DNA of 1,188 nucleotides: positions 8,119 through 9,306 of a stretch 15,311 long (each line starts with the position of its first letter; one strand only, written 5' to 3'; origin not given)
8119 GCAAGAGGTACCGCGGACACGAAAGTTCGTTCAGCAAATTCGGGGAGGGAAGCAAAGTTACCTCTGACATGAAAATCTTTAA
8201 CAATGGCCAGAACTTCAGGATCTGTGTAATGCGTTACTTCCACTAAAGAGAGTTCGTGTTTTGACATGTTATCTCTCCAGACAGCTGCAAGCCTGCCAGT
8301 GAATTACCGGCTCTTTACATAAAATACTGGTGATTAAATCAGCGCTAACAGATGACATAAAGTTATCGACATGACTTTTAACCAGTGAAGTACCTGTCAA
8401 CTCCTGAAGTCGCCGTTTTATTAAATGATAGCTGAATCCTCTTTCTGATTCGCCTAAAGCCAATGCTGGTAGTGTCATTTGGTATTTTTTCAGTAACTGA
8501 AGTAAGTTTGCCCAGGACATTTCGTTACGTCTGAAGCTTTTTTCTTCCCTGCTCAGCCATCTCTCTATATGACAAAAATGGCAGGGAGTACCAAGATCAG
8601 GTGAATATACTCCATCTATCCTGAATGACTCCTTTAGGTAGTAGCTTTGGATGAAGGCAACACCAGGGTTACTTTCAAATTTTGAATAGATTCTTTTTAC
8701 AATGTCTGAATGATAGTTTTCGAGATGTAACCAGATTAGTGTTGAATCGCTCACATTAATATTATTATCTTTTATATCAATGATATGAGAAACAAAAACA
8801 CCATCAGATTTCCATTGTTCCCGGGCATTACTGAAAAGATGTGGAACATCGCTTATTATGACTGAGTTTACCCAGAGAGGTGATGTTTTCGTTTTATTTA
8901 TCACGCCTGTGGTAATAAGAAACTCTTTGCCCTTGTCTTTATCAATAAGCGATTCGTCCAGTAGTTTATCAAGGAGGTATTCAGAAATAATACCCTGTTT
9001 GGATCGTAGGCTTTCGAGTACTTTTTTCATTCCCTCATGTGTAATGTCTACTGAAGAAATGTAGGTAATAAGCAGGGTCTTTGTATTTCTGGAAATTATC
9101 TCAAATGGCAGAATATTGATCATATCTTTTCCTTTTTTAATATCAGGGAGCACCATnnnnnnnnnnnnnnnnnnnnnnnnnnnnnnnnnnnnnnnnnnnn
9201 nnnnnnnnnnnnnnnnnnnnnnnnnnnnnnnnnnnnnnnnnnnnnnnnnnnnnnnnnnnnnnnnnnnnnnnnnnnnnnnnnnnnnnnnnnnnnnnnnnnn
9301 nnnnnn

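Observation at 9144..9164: Hairpin places the mcbB ribosome-binding site in a stem and the start codon in the loop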

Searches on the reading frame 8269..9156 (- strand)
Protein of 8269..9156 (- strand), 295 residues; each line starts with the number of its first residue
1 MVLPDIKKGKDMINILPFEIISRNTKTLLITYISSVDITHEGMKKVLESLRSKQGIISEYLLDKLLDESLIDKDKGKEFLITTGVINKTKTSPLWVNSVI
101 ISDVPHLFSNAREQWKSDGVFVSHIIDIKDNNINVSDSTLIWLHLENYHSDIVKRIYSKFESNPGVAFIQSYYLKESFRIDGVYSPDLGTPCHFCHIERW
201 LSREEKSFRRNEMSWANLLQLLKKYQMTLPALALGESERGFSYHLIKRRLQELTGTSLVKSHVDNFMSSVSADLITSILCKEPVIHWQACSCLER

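Call 16: search_solved_structures(query=window:8269-9156:-, show_alignments=1)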
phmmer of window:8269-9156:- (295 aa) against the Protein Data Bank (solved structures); distinct sequences matched with E-value up to 0.001: 1.
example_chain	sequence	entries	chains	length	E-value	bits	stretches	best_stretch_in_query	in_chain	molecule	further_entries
6gos_1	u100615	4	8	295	2.5e-197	657.1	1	1-295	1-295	Microcin B17-processing protein McbB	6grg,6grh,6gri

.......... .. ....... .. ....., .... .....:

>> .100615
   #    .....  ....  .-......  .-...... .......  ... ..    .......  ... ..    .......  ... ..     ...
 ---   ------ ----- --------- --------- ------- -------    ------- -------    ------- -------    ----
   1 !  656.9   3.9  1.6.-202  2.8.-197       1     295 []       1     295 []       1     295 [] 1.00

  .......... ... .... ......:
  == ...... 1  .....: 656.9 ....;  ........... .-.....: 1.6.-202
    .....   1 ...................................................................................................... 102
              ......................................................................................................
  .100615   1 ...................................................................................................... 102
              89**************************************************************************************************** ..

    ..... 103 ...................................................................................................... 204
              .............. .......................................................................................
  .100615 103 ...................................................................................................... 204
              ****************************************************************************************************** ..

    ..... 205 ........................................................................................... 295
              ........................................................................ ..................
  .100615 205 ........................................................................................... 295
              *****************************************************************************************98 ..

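Call 27: search_dna_similar(query=window:8269-9123:-, collection=plasmids, mode=protein, max_rows=40, rows=spread, max_evalue=0.001)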
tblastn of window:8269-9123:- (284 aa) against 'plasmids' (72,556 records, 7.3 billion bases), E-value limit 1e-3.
Records with a match: 136; places in all: 137; records where one place covers at least 80% of the query: 132.
Best place of each record, by identity: >=99% 95; 95-99% 9; 90-95% 1; 60-80% 25; <60% 6.
By first word of the organism name: Escherichia 100; Klebsiella 25; Enterobacter 2; Shigella 2; Mesorhizobium 2; Edwardsiella 1; Rahnella 1; Rhizobium 1; Cytobacillus 1; Geobacillus 1.
By predicted mobility (MOB-suite, as given by PLSDB): conjugative 124; non-mobilizable 9; mobilizable 3.
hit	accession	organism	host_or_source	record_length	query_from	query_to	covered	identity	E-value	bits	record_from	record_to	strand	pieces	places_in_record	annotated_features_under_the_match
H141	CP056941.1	Escherichia coli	culture,Pooled sheep faecal samples ...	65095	1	284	100%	100.0%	0e+0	582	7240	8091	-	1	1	McbB family protein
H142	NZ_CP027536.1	Escherichia coli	-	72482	1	284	100%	99.6%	0e+0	580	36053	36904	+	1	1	McbB family protein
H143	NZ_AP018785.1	Escherichia coli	-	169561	1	284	100%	99.6%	0e+0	580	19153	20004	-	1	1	McbB family protein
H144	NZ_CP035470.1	Escherichia coli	Homo sapiens,urine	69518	1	284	100%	99.6%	0e+0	580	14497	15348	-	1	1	McbB family protein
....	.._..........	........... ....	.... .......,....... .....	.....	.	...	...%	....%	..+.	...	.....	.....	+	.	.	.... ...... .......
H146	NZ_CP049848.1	Escherichia coli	Homo sapiens,Biopsy of human bladder ...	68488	1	284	100%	99.6%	0e+0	580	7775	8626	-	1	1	McbB family protein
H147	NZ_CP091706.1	Escherichia coli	river water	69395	1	284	100%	99.6%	0e+0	580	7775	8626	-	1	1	McbB family protein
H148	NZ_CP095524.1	Escherichia coli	Homo sapiens,blood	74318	1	284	100%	99.6%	0e+0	580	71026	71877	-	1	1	McbB family protein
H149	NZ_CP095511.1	Escherichia coli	Homo sapiens,blood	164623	1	284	100%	99.6%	0e+0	580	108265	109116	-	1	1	McbB family protein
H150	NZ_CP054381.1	Escherichia coli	Homo sapiens,whole organism,rectal swab ...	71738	1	284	100%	99.6%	0e+0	580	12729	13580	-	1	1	McbB family protein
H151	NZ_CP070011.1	Escherichia coli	Homo sapiens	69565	1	284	100%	99.6%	0e+0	580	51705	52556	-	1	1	McbB family protein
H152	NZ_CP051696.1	Escherichia coli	Homo sapiens,whole organism,rectal swab ...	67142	1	284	100%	99.6%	0e+0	580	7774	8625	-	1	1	McbB family protein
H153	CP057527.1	Escherichia coli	culture,Pooled sheep faecal samples ...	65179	1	284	100%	99.6%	0e+0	580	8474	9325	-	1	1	McbB family protein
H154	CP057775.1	Escherichia coli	culture,Pooled sheep faecal samples ...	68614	1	284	100%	99.6%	0e+0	580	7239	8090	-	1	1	McbB family protein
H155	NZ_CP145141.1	Escherichia coli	-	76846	1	284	100%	99.6%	0e+0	580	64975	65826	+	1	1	McbB family protein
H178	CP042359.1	Rahnella aquatilis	hyacinth,plant,hyacinth bulb, basal ...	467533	1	284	100%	52.1%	1e-92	306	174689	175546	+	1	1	McbB family protein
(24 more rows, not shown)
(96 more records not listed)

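Call 28: find_related_loci(query=window:8269-9123:-, collection=genome_contigs, flank=2500)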
Query window:8269-9123:- (284 aa) in genome_contigs; peptide patterns used: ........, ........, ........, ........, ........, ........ (x = any residue, [..] = any of these).
55 stretches matched a pattern; 5 encode a relative of the query (tblastn E <= 1e-3); 5 distinct loci.
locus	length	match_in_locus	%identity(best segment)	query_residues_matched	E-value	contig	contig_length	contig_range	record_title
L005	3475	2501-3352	100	1-284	0e+0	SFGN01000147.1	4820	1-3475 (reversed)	MAG: Lachnospiraceae bacterium isolate W0P5.016 Contig4943, whole genome shotgun sequence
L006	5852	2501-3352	75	1-284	2e-150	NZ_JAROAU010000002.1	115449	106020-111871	Kosakonia cowanii strain 282A-S69 282A_S69_2, whole genome shotgun sequence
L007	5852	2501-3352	76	1-284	1e-150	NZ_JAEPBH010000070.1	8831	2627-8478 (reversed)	Tenebrionibacter intestinalis strain BIT-L3 Scaffold70, whole genome shotgun sequence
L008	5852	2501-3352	71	1-284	2e-144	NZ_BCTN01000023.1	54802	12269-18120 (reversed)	Erwinia persicina NBRC 102418, whole genome shotgun sequence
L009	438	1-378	99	159-284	6e-94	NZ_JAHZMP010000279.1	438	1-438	Terrisporobacter mayombei strain DSM 6539 NODE_279_length_438_cov_0.926045, whole genome shotgun sequence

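Call 29: get_annotated_region(hit=H178, flank=2500)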
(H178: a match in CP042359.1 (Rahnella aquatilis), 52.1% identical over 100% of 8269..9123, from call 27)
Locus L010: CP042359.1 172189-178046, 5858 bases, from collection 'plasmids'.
description: Rahnella aquatilis strain H145 plasmid unnamed2, complete sequence
organism: Rahnella aquatilis (NCBI taxid 34038)
taxonomy: Bacteria; Pseudomonadota; Gammaproteobacteria; Enterobacterales; Yersiniaceae; Rahnella; Rahnella aquatilis
host: -; source: hyacinth,plant,hyacinth bulb, basal plate; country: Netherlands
typing (MOB-suite, as given by PLSDB): non-mobilizable; replicon rep_cluster_865; mating-pair formation MPF_F
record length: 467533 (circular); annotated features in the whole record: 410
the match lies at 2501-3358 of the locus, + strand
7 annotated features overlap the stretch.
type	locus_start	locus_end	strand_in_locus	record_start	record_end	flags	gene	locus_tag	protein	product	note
CDS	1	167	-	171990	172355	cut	-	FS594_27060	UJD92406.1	type II toxin-antitoxin system PemK/MazF family toxin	-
CDS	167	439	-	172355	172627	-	-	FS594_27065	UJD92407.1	antitoxin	-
CDS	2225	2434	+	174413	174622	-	-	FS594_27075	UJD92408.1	bacteriocin microcin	-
CDS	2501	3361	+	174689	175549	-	-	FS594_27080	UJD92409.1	McbB family protein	-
CDS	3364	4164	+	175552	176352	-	-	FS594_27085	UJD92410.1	SagB/ThcOx family dehydrogenase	-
CDS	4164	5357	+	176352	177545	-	-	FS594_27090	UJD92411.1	microcin B17 processing protein McbC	-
CDS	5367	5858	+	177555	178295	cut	-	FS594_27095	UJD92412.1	protein mcbE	-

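Call 38: find_homologous_proteins(query=window:8269-9123:-, max_evalue=0.00001)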
Query window:8269-9123:- (284 aa): 40 proteins with E <= 0.00001 among 601 candidates.
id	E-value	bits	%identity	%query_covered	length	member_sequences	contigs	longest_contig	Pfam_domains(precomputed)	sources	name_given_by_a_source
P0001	3.2e-184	629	99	100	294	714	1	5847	PF27891.1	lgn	-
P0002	2.9e-154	530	82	100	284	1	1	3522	PF27891.1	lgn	-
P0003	5.3e-154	530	82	100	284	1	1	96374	PF27891.1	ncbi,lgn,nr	ncbi:McbB family protein [Salmonella enterica]|nr:McbB family protein [Salmonella enterica]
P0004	8.4e-154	529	82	100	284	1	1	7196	PF27891.1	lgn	-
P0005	9.7e-154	529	82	100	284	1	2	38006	PF27891.1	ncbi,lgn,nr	ncbi:McbB family protein [Salmonella enterica]|nr:McbB family protein [Salmonella enterica]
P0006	1.0e-153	529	82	100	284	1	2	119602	PF27891.1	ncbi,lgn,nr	ncbi:McbB family protein [Salmonella enterica]|nr:McbB family protein [Salmonella enterica] EHZ89556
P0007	3.8e-153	527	81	100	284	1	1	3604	PF27891.1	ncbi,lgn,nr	ncbi:McbB family protein [Salmonella enterica]|nr:McbB family protein [Salmonella enterica]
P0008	2.8e-150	517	80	100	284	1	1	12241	PF27891.1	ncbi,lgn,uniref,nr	ncbi:TPA: McbB family protein [Salmonella enterica]|uniref:McbB family protein n=1 Tax=Salmonella en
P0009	1.4e-149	515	81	100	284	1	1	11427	PF27891.1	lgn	-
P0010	3.2e-149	514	81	100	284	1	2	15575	PF27891.1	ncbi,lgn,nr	ncbi:McbB family protein [Salmonella enterica subsp. enterica serovar Butantan]|nr:McbB family prote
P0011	6.2e-149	513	80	100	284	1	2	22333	PF27891.1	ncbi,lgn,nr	ncbi:McbB family protein [Salmonella enterica subsp. enterica serovar Sundsvall]|nr:McbB family prot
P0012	9.5e-149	512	100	81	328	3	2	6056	PF27891.1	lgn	-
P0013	1.6e-145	502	78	100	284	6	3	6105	PF27891.1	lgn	-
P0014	4.4e-145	500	76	100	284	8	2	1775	PF27891.1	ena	-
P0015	2.2e-144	498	77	100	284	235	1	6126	PF27891.1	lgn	-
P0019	5.9e-128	444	67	100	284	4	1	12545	PF27891.1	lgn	-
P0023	9.5e-125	434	66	100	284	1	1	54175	PF27891.1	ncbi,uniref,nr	ncbi:McbB family protein [Type-D symbiont of Plautia stali]|uniref:McbB family protein n=1 Tax=Type-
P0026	2.8e-119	416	64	100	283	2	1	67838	PF27891.1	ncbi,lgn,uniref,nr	ncbi:McbB family protein [Pantoea sp. paga]|uniref:McbB family protein n=1 Tax=Pantoea sp. paga TaxI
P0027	3.4e-110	386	61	100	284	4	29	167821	PF27891.1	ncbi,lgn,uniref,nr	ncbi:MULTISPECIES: McbB family protein [unclassified Salmonella]|uniref:McbB family protein n=1 Tax=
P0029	2.1e-102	360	58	100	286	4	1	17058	PF27891.1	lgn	-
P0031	4.7e-101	356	57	100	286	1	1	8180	PF27891.1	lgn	-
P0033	7.2e-93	329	52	100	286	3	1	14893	PF27891.1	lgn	-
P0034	4.5e-90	320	51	99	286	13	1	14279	PF27891.1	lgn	-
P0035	4.7e-88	313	51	99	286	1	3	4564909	PF27891.1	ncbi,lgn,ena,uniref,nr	ncbi:McbB family protein [Mixta tenebrionis]|uniref:McbB family protein n=1 Tax=Mixta tenebrionis Ta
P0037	5.3e-75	271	43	99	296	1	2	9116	PF27891.1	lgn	-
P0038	7.7e-71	257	42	100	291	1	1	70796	PF27891.1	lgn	-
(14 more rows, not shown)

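Call 39: find_encoding_contigs(protein=P0003, flank=700, max_places=1)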
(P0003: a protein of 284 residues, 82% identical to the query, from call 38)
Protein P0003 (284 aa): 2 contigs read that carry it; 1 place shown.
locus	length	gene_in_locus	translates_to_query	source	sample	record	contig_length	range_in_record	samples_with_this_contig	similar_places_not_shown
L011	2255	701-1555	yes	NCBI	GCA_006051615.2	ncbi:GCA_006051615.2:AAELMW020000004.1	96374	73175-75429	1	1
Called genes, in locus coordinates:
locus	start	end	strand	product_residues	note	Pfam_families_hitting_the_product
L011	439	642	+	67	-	-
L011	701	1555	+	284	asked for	PF27891:McbB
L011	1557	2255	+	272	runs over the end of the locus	PF00881:Nitroreductase (weak)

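Call 40: find_encoding_contigs(protein=P0019, flank=700, max_places=1)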
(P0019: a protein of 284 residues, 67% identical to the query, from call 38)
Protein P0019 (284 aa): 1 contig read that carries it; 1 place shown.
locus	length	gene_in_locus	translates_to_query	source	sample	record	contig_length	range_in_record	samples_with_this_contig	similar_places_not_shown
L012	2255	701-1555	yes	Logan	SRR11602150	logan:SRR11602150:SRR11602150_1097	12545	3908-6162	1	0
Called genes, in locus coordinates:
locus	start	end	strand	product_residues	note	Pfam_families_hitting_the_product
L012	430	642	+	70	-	-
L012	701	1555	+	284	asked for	PF27891:McbB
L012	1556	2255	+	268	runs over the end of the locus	PF00881:Nitroreductase (weak)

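Call 41: find_encoding_contigs(protein=P0023, flank=700, max_places=1)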
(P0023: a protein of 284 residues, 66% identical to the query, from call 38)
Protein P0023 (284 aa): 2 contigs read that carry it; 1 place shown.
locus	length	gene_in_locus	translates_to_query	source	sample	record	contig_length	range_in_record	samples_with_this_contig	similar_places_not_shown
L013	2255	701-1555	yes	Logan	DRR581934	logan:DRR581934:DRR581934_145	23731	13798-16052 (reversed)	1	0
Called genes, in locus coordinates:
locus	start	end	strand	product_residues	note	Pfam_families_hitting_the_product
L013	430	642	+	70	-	-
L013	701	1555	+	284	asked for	PF27891:McbB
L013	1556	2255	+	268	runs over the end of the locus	PF00881:Nitroreductase (weak)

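Call 42: find_encoding_contigs(protein=P0026, flank=700, max_places=1)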
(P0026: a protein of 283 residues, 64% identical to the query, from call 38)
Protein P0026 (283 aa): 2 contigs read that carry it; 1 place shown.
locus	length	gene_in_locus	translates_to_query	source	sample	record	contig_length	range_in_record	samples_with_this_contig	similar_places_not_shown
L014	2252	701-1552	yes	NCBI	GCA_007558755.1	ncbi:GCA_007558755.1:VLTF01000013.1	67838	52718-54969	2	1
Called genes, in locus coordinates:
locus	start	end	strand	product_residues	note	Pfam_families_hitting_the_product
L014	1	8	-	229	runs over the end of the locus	PF20457:DUF6710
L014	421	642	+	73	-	-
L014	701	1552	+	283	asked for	PF27891:McbB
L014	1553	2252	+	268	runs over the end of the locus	PF00881:Nitroreductase (weak)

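Call 43: find_encoding_contigs(protein=P0027, flank=700, max_places=1)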
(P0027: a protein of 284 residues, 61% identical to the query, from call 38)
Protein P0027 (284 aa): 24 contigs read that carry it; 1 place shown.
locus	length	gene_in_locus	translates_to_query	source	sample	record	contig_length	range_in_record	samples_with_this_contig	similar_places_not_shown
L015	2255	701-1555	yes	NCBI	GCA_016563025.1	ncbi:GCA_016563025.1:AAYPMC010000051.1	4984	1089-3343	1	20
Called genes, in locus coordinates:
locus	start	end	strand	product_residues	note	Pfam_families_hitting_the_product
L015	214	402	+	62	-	-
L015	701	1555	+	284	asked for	PF27891:McbB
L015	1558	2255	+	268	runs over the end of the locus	PF00881:Nitroreductase (weak)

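Call 44: find_encoding_contigs(protein=P0029, flank=700, max_places=1)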
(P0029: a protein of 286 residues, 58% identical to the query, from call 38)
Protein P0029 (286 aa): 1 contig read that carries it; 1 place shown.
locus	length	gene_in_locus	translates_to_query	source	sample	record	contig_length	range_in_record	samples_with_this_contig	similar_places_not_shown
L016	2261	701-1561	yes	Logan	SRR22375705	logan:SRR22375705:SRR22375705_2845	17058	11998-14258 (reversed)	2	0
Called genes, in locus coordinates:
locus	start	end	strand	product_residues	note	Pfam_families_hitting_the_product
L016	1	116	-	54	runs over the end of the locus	-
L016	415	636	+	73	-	-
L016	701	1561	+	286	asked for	PF27891:McbB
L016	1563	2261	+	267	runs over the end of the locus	PF00881:Nitroreductase (weak)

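Call 45: find_encoding_contigs(protein=P0033, flank=700, max_places=1)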
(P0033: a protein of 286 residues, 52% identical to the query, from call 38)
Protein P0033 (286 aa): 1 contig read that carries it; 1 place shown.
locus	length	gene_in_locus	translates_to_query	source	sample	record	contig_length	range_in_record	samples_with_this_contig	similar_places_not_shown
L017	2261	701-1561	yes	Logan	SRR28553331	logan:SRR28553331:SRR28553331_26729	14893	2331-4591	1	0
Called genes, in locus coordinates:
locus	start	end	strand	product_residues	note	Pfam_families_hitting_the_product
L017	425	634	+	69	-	-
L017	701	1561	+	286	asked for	PF27891:McbB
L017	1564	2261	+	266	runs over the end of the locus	-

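Call 46: find_encoding_contigs(protein=P0035, flank=700, max_places=1)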
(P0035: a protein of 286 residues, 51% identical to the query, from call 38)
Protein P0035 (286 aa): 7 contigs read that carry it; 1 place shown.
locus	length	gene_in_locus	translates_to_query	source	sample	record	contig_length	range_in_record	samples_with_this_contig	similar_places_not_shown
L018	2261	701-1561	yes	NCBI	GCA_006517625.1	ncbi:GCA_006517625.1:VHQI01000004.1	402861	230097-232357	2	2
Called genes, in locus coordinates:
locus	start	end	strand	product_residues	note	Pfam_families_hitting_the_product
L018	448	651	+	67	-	-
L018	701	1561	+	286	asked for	PF27891:McbB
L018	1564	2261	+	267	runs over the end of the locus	PF00881:Nitroreductase (weak)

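Call 47: find_encoding_contigs(protein=P0037, flank=700, max_places=1)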
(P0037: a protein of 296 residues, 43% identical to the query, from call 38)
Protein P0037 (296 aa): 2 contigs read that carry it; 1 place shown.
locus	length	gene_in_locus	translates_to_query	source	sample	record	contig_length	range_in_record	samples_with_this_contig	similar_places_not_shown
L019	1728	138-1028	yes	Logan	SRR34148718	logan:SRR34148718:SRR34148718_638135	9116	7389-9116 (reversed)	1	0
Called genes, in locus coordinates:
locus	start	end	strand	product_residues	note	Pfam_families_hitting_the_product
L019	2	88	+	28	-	?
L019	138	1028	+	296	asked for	PF27891:McbB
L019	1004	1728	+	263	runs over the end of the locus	-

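Call 48: find_encoding_contigs(protein=P0038, flank=700, max_places=1)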
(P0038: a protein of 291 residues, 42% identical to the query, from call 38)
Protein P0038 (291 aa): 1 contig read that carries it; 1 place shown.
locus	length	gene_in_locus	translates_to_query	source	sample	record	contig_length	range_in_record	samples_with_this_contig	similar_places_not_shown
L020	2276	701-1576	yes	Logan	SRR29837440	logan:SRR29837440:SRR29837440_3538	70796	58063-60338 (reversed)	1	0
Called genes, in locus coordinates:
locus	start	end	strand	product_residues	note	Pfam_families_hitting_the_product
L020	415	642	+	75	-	-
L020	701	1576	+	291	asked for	PF27891:McbB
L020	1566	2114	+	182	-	-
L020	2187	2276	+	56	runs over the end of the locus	-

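Call 66: find_encoding_contigs(protein=P0031, flank=700, max_places=1)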
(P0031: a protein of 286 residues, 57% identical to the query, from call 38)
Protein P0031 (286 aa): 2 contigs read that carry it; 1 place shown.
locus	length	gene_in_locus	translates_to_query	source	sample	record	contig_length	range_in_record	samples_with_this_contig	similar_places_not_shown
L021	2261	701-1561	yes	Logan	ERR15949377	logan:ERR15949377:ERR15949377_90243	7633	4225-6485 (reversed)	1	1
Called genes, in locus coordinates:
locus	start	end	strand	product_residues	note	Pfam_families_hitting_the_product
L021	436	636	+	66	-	-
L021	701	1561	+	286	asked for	PF27891:McbB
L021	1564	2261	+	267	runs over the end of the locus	PF00881:Nitroreductase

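Call 67: find_encoding_contigs(protein=P0034, flank=700, max_places=1)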
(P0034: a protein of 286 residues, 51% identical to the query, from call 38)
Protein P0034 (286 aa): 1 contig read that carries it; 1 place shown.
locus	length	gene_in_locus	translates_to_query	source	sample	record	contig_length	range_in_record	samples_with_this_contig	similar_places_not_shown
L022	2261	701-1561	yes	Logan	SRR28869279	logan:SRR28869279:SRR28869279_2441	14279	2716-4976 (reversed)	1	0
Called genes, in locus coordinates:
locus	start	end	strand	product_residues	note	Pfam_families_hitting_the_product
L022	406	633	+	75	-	-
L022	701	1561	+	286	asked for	PF27891:McbB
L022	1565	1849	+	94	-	-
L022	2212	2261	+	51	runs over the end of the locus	-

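Call 83: search_protein_families(proteins=[window:8269-9156:-], library=ncbifam)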
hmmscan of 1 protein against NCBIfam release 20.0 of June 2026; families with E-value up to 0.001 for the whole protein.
window:8269-9156:- (295 aa): 1 family
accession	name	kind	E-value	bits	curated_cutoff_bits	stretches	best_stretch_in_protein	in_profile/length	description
TIGR04424.1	metallo_McbB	subfamily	1.8e-85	287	65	1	13-294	1-286/286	McbB family protein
